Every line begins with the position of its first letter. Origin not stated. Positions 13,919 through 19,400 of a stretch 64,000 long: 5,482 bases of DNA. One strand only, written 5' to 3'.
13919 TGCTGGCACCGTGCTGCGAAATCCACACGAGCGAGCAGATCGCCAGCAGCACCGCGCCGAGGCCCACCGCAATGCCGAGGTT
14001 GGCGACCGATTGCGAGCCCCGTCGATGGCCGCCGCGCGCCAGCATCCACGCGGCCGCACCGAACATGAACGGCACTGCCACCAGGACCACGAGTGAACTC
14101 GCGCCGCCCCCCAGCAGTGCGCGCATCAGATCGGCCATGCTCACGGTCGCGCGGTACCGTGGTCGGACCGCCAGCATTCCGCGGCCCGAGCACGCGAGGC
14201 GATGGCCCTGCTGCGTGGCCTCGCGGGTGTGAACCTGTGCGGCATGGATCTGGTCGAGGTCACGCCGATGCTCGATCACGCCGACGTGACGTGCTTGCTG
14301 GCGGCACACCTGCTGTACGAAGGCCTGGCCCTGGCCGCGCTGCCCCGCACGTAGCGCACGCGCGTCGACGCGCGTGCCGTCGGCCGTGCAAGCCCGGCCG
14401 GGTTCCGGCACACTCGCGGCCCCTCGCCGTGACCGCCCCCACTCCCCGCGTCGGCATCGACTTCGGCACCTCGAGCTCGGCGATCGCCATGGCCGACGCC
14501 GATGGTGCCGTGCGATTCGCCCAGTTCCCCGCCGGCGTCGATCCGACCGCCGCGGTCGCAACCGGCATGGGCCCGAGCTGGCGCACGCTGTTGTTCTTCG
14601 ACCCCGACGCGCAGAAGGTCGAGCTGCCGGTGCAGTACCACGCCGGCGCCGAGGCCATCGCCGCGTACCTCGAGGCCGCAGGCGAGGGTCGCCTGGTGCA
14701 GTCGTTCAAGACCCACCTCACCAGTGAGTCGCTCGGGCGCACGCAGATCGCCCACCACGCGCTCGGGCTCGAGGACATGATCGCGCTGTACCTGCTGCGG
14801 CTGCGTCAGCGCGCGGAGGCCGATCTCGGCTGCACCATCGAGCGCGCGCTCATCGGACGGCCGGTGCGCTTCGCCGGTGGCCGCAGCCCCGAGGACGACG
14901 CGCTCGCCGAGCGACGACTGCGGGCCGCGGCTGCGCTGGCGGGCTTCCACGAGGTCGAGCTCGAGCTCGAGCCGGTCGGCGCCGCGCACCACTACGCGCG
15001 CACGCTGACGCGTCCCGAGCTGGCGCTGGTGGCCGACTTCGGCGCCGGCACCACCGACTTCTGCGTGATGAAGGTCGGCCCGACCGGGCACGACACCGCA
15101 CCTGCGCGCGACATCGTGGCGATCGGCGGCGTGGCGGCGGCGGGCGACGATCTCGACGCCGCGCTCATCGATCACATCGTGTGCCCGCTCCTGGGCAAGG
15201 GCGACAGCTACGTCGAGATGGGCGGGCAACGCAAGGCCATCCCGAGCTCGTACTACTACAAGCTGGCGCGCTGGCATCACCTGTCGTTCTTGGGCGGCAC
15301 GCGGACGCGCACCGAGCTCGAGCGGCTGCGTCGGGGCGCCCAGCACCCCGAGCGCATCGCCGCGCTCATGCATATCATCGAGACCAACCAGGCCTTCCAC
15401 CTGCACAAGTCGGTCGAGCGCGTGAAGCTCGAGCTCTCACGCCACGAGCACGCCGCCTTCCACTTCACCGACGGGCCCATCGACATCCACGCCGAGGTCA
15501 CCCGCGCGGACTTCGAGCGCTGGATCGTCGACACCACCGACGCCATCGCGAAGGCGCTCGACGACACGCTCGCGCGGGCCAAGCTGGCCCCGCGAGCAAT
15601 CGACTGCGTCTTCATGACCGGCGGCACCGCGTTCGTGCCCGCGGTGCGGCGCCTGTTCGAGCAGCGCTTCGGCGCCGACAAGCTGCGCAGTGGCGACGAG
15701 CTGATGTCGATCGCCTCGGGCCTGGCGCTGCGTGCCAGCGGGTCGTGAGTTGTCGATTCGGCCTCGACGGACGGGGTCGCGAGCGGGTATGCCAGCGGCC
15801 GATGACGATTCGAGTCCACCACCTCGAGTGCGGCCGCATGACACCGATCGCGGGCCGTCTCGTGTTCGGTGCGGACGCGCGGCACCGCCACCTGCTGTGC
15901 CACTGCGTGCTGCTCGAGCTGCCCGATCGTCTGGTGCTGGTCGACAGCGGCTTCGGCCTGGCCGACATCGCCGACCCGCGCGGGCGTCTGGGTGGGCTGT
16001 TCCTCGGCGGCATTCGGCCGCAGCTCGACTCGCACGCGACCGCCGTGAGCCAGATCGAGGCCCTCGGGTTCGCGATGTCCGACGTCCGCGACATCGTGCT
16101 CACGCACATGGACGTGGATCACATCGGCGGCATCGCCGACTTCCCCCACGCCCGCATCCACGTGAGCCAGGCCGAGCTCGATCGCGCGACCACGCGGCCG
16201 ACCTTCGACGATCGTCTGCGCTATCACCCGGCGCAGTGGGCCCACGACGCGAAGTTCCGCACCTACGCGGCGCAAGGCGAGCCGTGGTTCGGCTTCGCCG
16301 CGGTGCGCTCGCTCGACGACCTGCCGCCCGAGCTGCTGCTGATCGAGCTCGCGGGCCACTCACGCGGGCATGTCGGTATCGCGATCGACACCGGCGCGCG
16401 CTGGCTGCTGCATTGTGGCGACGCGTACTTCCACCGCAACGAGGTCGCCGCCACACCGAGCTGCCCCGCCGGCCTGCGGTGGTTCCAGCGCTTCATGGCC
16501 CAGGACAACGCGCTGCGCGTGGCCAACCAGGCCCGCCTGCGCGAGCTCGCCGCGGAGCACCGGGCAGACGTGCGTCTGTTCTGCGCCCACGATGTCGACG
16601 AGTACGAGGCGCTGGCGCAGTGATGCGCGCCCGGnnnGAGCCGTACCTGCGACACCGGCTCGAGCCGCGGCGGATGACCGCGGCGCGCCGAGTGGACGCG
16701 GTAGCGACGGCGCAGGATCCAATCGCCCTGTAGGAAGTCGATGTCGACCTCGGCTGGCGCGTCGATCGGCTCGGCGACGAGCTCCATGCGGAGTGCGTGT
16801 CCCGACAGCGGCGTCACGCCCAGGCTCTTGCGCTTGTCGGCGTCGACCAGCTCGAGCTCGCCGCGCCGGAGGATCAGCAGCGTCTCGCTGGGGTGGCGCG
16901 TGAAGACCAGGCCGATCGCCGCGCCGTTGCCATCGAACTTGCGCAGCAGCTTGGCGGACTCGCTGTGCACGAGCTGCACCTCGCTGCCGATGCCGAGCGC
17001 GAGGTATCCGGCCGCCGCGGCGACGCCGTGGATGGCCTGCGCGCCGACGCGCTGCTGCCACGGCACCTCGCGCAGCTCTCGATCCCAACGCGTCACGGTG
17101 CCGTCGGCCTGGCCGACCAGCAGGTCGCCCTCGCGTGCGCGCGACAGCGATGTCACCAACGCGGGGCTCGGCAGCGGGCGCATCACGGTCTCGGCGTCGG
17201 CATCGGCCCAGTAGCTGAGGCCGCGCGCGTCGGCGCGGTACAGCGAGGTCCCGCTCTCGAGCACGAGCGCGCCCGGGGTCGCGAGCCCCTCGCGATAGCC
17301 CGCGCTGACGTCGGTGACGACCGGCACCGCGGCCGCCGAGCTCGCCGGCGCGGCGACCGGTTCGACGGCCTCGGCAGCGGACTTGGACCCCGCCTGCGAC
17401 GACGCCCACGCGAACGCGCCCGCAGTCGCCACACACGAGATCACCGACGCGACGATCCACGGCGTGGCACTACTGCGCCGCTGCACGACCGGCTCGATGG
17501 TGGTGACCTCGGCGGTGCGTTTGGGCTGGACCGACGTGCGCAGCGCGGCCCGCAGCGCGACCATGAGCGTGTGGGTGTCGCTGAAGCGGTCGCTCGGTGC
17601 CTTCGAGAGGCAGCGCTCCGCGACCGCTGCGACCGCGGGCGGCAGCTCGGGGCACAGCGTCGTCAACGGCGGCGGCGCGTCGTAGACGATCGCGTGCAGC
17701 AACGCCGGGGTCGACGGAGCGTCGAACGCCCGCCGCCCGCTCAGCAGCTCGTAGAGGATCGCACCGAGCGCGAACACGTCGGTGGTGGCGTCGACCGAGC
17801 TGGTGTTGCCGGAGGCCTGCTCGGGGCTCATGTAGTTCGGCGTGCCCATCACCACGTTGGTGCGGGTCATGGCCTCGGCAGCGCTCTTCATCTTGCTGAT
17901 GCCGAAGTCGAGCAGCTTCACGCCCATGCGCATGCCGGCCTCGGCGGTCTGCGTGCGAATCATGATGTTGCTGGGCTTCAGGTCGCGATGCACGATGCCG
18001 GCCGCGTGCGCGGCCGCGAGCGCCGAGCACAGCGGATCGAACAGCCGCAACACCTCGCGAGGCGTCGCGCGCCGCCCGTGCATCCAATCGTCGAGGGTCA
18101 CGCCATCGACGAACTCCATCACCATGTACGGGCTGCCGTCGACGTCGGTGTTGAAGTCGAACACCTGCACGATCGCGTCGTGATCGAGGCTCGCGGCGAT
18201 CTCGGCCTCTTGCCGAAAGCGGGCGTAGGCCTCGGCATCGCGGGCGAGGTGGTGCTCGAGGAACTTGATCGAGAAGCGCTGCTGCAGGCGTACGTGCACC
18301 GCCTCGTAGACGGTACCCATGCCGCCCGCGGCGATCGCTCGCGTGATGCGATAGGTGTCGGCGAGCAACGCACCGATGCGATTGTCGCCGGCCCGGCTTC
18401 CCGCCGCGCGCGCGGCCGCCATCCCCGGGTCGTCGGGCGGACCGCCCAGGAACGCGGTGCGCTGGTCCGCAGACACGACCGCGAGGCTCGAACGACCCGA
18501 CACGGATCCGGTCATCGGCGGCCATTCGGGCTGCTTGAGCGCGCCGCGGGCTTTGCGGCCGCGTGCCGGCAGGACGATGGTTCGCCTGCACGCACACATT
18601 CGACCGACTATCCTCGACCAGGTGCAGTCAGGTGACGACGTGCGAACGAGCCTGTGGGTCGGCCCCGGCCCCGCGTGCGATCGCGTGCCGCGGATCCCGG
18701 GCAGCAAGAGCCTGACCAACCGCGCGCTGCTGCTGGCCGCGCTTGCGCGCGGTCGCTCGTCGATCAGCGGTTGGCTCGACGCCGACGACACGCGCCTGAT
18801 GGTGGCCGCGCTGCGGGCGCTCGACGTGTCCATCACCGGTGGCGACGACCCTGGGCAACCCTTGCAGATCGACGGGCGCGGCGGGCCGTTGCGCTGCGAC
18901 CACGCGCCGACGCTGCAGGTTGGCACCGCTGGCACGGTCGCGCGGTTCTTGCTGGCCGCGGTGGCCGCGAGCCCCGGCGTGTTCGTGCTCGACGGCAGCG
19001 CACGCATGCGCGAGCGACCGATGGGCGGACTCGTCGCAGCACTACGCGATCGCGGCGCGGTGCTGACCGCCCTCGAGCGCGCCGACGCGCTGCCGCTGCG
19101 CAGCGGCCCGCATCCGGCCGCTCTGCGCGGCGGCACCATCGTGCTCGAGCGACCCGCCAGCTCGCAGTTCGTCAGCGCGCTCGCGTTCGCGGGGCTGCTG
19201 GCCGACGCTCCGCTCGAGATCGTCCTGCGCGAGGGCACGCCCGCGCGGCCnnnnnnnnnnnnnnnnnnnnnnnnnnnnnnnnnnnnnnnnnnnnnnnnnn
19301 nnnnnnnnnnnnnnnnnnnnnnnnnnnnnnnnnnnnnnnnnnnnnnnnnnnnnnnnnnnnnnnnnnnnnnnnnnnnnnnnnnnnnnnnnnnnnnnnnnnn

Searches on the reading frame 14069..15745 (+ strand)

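Call 86: search_protein_families(library=pfam, proteins=[window:14069-15745:+], max_evalue=0.0001)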
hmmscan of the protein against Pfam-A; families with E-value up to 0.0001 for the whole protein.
window:14069-15745:+ (559 aa): 2 families
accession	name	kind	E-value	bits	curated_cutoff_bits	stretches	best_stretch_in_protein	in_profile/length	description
PF00012.26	HSP70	-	3.4e-17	62.4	20.6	1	444-556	255-372/599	Hsp70 protein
PF06723.19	MreB_Mbl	-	7.9e-08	31.9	27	0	279-370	107-188/327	MreB/Mbl protein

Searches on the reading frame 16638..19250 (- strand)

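Call 86: search_protein_families(library=pfam, proteins=[window:16638-19250:-], max_evalue=0.0001)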
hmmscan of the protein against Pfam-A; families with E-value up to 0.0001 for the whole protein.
window:16638-19250:- (871 aa): 4 families
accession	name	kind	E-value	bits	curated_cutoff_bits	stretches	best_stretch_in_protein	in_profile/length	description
PF00069.31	Pkinase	-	4.7e-44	151.2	31.7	1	300-560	1-256/263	Protein kinase domain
PF07714.23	PK_Tyr_Ser-Thr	-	3.7e-25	89.1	23.1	1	302-556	3-249/258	Protein tyrosine and serine/threonine kinase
PF03109.22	ABC1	-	2.5e-07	30.5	22.9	1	350-455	119-217/244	ABC1 atypical kinase-like domain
PF01636.29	APH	-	5e-07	30.2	23.2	0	336-417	28-110/239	Phosphotransferase enzyme family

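Call 90: search_protein_families(library=ncbifam, proteins=[window:16638-19250:-], max_evalue=1)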
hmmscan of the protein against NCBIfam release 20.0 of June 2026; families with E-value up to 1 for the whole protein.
window:16638-19250:- (871 aa): 22 families
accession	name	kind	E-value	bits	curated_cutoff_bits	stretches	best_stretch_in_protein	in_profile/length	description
NF033483.0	PknB_PASTA_kin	equivalog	2.9e-82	277.5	450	1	293-580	2-279/563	Stk1 family PASTA domain-containing Ser/Thr kinase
NF052427.1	StpK7MSMEG_1200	equivalog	2.3e-52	178.3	900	1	299-664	8-366/601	serine/threonine protein kinase StpK7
NF047741.1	antiphage_MADS6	equivalog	2.1e-43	148.7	460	2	404-581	305-472/612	methylation-associated defense system protein kinase MAD6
TIGR03903.1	TOMM_kin_cyc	equivalog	4.4e-38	130.8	705.75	1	323-520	3-200/1267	TOMM system kinase/cyclase fusion protein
NF009651.0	PRK13184.1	equivalog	1.3e-35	122.7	839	1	299-574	3-295/932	serine/threonine-protein kinase PknD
NF038150.1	lanthi_synth_IV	equivalog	1.1e-30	106.6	650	1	288-609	181-486/851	class IV lanthionine synthetase LanL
NF033442.0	BREX_PglW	equivalog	6e-25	87.2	990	2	291-476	505-677/1391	BREX system serine/threonine kinase PglW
NF053615.1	SerThrKinAfsKStmc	equivalog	2.2e-24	86.1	1300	1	305-546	20-249/809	protein serine/threonine kinase AfsK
NF038151.1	lanthi_synth_III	equivalog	1.2e-18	67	575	1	299-505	221-425/833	class III lanthionine synthetase LanKC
NF043056.1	T4SS_LegK1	equivalog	4e-10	38.9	550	1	363-502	144-283/516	Dot/Icm T4SS effector kinase LegK1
NF011463.0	PRK14879.1-4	equivalog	1.8e-09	37.3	188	1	320-459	41-167/237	Kae1-associated kinase Bud32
TIGR03724.2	arch_bud32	equivalog_domain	7.1e-09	35.4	125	1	320-462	20-141/193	KEOPS complex kinase/ATPase Bud32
NF058632.1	SerThrKinPrkT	equivalog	2.5e-08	33.3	280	1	292-436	15-155/322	serine/threonine protein kinase PrkT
NF007174.0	PRK09605.1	equivalog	2.1e-07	29.8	447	1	320-463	363-484/535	bifunctional N(6)-L-threonylcarbamoyladenine synthase/serine/threonine protein kinase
NF011464.0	PRK14879.1-7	equivalog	1.2e-06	28.4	246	1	318-461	31-158/221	Kae1-associated kinase Bud32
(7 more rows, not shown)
